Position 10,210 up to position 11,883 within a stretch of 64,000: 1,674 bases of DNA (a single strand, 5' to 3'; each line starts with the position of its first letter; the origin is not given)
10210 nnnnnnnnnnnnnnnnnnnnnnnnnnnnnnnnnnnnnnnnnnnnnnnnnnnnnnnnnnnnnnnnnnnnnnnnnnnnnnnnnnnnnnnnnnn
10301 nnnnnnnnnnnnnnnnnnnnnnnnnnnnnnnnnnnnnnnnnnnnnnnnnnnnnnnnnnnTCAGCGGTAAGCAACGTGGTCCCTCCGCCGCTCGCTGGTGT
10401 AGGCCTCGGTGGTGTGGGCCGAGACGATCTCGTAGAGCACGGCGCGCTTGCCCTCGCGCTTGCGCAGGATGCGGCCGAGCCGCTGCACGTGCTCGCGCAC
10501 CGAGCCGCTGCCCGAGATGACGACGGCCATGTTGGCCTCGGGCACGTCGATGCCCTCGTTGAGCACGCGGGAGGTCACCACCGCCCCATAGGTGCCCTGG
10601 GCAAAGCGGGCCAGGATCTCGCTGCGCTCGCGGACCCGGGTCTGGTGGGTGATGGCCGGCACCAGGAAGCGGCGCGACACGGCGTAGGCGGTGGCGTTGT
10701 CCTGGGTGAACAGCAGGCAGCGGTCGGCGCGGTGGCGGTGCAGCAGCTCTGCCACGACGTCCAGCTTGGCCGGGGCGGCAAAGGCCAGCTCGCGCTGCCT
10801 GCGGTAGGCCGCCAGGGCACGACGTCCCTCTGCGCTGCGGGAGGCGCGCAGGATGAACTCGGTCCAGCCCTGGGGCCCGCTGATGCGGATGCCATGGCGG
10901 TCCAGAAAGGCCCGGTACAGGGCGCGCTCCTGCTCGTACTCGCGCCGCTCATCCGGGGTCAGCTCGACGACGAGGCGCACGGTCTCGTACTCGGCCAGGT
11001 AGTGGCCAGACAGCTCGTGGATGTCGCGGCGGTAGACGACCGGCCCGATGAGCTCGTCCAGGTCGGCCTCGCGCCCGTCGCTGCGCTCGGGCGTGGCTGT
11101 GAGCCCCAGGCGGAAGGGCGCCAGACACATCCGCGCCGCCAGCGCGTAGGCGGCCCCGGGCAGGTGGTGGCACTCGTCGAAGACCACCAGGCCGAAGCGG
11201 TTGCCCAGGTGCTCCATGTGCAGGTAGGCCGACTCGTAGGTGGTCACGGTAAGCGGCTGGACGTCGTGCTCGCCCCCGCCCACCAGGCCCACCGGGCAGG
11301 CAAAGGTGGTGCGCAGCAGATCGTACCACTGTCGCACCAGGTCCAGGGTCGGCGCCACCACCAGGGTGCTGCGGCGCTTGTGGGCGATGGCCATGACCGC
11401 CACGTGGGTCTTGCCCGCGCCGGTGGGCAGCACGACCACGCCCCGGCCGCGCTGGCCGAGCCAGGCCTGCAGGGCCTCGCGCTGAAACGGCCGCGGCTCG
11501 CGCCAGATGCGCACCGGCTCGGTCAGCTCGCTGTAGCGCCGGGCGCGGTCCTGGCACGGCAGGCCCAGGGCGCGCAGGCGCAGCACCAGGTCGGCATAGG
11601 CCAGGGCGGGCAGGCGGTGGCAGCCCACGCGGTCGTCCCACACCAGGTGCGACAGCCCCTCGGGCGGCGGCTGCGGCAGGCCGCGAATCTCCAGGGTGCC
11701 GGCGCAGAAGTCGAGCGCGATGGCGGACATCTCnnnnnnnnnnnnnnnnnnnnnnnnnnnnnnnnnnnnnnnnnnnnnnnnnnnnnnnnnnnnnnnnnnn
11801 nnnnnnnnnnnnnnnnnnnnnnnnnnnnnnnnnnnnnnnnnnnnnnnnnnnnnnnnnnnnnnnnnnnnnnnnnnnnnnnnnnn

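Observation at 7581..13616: Operon-like run: degenerate GspE-like ATPase, XPB helicase, Bax1/DUF790 nuclease and Tat-exported PhoD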

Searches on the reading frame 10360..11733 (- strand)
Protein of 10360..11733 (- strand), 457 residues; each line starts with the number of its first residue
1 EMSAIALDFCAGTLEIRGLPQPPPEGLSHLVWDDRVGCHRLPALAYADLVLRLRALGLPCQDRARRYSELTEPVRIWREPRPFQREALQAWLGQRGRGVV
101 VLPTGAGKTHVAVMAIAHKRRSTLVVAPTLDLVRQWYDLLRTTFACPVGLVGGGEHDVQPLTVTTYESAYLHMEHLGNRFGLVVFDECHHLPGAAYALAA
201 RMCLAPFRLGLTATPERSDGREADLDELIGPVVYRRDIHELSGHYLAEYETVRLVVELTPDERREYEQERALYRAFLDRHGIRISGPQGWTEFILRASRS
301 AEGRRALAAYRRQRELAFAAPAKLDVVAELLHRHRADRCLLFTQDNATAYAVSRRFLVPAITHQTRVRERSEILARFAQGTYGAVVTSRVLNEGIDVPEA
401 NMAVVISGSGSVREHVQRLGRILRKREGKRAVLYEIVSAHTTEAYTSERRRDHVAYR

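Call 8: search_protein_families(library=pfam, proteins=[window:10360-11733:-], max_evalue=0.01)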
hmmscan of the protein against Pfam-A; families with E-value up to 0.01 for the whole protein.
window:10360-11733:- (457 aa): 6 families
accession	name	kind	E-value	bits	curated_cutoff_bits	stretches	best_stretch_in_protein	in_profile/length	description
PF04851.21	ResIII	-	4.4e-27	95.4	22.5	1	79-217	3-164/164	Type III restriction enzyme, res subunit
PF16203.11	ERCC3_RAD25_C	-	3.5e-19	69.5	27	1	310-453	32-184/248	ERCC3/RAD25/XPB C-terminal helicase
PF00271.37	Helicase_C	-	2.7e-15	57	23.5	1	323-425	2-109/110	Helicase conserved C-terminal domain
PF18458.6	XPB_DRD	-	8.7e-15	54.8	26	1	7-64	1-57/57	Xeroderma pigmentosum group B helicase damage recognition domain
PF00270.35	DEAD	-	2.8e-13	50.4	26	1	81-216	1-161/167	DEAD/DEAH box helicase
PF22590.2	Cas3-like_C_2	-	0.006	17.3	27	0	361-426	39-105/106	CRISPR-associated nuclease/helicase Cas3, C-terminal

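Call 9: search_protein_families(library=padloc, proteins=[window:10360-11733:-], max_evalue=0.01)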
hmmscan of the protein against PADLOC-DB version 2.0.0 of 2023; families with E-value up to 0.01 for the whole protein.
window:10360-11733:- (457 aa): 37 families (the best 25 are shown)
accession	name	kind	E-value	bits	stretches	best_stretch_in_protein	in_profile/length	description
PDLC02707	PbeA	-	3.8e-52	175.8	2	173-442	373-635/672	PbeA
PDLC02704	PbeA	-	5.7e-43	145.4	2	182-444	386-651/682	PbeA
PDLC02706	PbeA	-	1.2e-27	94.8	2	364-443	598-678/722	PbeA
PDLC02705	PbeA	-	4.6e-25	85.9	2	204-439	400-635/691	PbeA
PDLC02703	PbeA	-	1.7e-20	71.2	2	181-444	368-621/626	PbeA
PDLC03658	mREase_IV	-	7.5e-12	41.8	2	360-432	480-552/953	Type IV methyl-directed restriction enzyme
PDLC03659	mREase_IV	-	1.3e-08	31.2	2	359-447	487-576/945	Type IV methyl-directed restriction enzyme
PDLC03960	SngC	-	2.1e-08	31.4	2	77-119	22-64/720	-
PDLC01439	typeIV_DinG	-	3.8e-08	30.5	1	320-406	391-478/575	CAS-IV-A; associated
PDLC02870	DpdF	-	6.1e-08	29.6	2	77-136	11-69/534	DpdF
PDLC01770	Cas3g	-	1.3e-06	25.2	1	305-446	219-363/733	-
PDLC02503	BrxHI|BrxHII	-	6.7e-06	22.7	1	334-434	246-351/698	BrxHI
PDLC00938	Cas3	-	7.1e-06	23.5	1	365-432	262-328/358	CRISPR-associated helicase Cas3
PDLC02501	BrxHI|BrxHII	-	1.1e-05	21.7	1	366-425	283-342/925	BrxHI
PDLC03597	REase_MTase_IIG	-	1.2e-05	21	1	387-431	557-601/1646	Type IIG restriction enzyme-methyltransferase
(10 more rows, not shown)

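Call 10: search_protein_families(library=ncbifam, proteins=[window:10360-11733:-], max_evalue=0.001)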
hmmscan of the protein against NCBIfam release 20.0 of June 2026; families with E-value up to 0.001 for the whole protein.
window:10360-11733:- (457 aa): 20 families
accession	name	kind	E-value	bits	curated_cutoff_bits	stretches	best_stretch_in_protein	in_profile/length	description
NF045503.1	repair_heli_XPB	equivalog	8.8e-64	216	610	2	80-269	184-390/548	DNA repair helicase XPB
TIGR04095.1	dnd_restrict_1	equivalog_domain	2.3e-39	135.7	600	2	178-444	132-403/451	DNA phosphorothioation system restriction enzyme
TIGR00603.1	rad25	subfamily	2.6e-34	118.5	328.7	3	330-452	490-621/734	DNA repair helicase rad25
NF010337.0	PRK13766.1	equivalog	3.8e-19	68.3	610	2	326-441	356-484/781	Hef nuclease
NF053632.1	heli_RadD_YejH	equivalog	8.2e-14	50.8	720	2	81-195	4-124/573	DNA repair helicase RadD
NF003673.1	PRK05298.1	equivalog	4.9e-09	35.1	743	1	349-451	461-569/653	excinuclease ABC subunit UvrB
TIGR00631.1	uvrb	equivalog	2.4e-08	32.7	750.1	1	347-452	459-570/658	excinuclease ABC subunit UvrB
NF008744.0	PRK11776.1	equivalog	6.6e-07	28.2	524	1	317-427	223-338/460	ATP-dependent RNA helicase DbpA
NF046051.1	restrict_EcoAI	equivalog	1.2e-06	27.2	550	0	176-436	271-525/768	EcoAI/FtnUII family type I restriction enzme subunit R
TIGR04121.1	DEXH_lig_assoc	equivalog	1.5e-06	26.2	850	0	79-116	13-49/804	ligase-associated DNA damage response DEXH box helicase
NF010338.0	PRK13767.1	equivalog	1.7e-06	26.6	849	1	369-421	329-381/877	ATP-dependent helicase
NF041063.1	DpdF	equivalog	2.3e-06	26.5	550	1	84-132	145-198/813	protein DpdF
TIGR00643.1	recG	equivalog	7.3e-06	25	659.4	0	363-407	490-534/629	ATP-dependent DNA helicase RecG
NF008164.0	PRK10917.1-2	equivalog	1.2e-05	23.8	785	0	363-405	527-569/704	ATP-dependent DNA helicase RecG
TIGR01587.1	cas3_core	equivalog_domain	2.7e-05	23.5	102.45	0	365-432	262-328/358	CRISPR-associated helicase Cas3'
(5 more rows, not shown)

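Call 45: search_solved_structures(query=window:10360-11733:-, max_evalue=1e-10, show_alignments=2)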
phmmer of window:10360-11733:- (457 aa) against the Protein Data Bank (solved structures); distinct sequences matched with E-value up to 1e-10: 17.
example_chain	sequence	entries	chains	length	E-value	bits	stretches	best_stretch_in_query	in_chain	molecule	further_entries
6p66_A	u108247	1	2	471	1e-105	357.5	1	27-452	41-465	DNA repair protein RAD25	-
2fwr_A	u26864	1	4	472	1e-105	357.5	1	27-452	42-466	DNA repair protein RAD25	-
6p4f_A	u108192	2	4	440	4.5e-101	342.2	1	67-452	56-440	DNA-dependent ATPase XPBII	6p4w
5tnu_A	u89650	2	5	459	5.2e-101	342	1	67-452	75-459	DNA-dependent ATPase XPBII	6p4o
2fzl_A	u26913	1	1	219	1.4e-48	169.3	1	245-438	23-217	DNA repair protein RAD25, XPB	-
2fz4_A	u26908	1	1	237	2e-43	152.2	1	27-222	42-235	DNA repair protein RAD25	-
5fmf_1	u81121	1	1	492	2.5e-29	105.8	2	78-276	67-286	DNA REPAIR HELICASE RAD25, SSL2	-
5sva_Z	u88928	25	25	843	3e-28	102.2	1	78-276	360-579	DNA repair helicase RAD25 | General transcription and DNA repair factor IIH helicase subunit XPB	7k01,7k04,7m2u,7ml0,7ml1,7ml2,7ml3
5of4_A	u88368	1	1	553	9.4e-28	100.6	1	81-270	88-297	TFIIH basal transcription factor complex helicase XPB subunit,XPB,TFIIH basal transcriptio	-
6nmi_A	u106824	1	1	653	2e-27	99.5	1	81-270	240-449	General transcription and DNA repair factor IIH helicase subunit XPB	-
8bvw_0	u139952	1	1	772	3.9e-27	98.5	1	81-270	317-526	General transcription and DNA repair factor IIH helicase subunit XPB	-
29vf_0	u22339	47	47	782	4.1e-27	98.5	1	81-270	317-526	General transcription and DNA repair factor IIH helicase subunit XPB | TFIIH basal transcription factor complex helicase XPB subunit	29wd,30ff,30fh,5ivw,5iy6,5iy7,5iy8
5oqj_7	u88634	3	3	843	4.3e-27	98.4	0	318-451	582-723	DNA repair helicase RAD25 | General transcription and DNA repair factor IIH helicase subunit XPB | General transcription and DNA repair factor IIH helicase subu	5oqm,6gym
28jm_A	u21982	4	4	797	4.4e-27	98.4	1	81-270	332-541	General transcription and DNA repair factor IIH helicase subunit XPB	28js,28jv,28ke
8ebt_A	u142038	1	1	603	9.2e-27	97.3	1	81-271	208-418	General transcription and DNA repair factor IIH helicase subunit XPB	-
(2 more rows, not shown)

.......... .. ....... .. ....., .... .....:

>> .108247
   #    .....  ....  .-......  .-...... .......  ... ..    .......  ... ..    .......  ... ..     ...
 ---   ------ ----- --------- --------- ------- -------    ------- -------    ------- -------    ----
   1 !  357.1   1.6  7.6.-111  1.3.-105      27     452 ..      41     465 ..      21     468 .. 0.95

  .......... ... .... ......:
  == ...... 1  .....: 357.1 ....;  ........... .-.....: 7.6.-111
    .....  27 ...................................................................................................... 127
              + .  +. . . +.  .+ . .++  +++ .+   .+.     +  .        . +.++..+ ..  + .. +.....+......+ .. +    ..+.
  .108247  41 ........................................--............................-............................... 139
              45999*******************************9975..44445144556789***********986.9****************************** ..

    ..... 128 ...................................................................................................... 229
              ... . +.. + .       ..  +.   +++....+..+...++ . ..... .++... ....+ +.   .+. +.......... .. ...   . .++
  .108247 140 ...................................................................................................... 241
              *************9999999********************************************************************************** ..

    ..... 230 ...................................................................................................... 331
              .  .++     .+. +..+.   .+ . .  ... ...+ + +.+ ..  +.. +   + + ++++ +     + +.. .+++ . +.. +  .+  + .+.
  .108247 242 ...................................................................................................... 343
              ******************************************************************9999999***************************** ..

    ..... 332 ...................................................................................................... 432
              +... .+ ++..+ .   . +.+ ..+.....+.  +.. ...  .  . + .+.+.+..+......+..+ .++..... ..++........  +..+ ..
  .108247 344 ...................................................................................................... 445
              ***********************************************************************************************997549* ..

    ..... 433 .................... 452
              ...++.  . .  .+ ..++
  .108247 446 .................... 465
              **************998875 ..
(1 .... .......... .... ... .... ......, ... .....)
